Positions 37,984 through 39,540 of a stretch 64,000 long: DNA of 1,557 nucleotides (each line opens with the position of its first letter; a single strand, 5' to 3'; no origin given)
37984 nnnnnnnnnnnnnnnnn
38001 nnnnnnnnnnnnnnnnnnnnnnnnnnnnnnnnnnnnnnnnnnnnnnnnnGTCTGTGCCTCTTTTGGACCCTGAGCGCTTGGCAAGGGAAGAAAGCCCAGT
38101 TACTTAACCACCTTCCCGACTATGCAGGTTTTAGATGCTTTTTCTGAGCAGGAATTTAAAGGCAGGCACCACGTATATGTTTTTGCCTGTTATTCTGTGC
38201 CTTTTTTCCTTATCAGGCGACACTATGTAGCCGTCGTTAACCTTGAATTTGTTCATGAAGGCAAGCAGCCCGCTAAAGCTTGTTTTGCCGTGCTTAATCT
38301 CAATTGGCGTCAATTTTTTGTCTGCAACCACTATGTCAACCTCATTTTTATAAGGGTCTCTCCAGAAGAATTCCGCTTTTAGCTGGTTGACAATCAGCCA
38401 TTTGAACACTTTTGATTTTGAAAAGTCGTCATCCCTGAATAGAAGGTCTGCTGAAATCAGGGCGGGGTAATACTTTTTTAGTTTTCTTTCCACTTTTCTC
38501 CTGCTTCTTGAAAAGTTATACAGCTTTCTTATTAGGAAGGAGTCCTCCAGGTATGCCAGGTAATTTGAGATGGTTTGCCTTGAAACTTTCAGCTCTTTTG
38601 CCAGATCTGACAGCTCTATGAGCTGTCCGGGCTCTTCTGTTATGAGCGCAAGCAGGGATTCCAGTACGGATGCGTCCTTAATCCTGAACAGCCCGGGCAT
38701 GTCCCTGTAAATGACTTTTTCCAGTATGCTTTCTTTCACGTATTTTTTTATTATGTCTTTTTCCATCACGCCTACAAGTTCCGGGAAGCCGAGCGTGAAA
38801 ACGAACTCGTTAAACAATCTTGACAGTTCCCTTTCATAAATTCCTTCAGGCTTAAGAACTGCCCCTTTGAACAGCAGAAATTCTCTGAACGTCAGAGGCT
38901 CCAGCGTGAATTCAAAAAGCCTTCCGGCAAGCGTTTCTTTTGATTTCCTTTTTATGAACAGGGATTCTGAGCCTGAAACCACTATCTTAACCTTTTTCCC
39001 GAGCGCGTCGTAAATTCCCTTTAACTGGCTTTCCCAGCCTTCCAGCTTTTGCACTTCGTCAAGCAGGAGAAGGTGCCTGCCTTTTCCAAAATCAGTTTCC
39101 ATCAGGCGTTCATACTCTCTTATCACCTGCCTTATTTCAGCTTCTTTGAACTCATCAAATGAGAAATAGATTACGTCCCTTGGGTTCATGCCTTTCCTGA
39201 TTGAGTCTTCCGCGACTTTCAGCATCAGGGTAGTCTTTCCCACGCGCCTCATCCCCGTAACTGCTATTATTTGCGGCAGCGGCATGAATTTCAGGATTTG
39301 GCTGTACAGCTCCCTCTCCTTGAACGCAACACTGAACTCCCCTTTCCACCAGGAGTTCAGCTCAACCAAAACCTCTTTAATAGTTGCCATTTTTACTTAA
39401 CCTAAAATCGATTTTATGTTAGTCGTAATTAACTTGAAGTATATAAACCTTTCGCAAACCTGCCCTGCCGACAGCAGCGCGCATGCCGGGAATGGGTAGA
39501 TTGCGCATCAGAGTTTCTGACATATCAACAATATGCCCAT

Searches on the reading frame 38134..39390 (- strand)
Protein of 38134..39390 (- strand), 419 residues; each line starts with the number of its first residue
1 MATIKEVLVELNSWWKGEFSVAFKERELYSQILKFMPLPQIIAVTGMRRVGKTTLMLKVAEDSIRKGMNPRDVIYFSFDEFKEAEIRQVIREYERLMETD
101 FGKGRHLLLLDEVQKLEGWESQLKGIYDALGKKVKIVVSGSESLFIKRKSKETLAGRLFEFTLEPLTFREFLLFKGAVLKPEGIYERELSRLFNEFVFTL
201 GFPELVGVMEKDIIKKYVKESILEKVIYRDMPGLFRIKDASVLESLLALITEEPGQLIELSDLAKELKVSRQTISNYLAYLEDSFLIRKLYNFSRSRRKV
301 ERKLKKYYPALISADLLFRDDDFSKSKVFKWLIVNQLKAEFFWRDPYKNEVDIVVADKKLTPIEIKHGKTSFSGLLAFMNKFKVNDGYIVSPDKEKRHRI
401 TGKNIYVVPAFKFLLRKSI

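Call 87: search_protein_families(library=pfam, proteins=[window:38134-39390:-], max_evalue=0.00001)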
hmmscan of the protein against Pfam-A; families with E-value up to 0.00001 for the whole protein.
window:38134-39390:- (419 aa): 4 families
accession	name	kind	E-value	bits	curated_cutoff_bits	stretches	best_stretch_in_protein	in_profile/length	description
PF13173.12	AAA_14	-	6.7e-33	113.9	27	1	40-172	3-129/129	AAA domain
PF13635.12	DUF4143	-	1.5e-20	74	28.1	1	229-367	2-159/160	Domain of unknown function (DUF4143)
PF08279.18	HTH_11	-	5.1e-07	29.9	25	1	243-284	2-42/55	HTH domain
PF01637.24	ATPase_2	-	1.6e-06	28.6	33.2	0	39-77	20-55/225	ATPase domain predominantly from Archaea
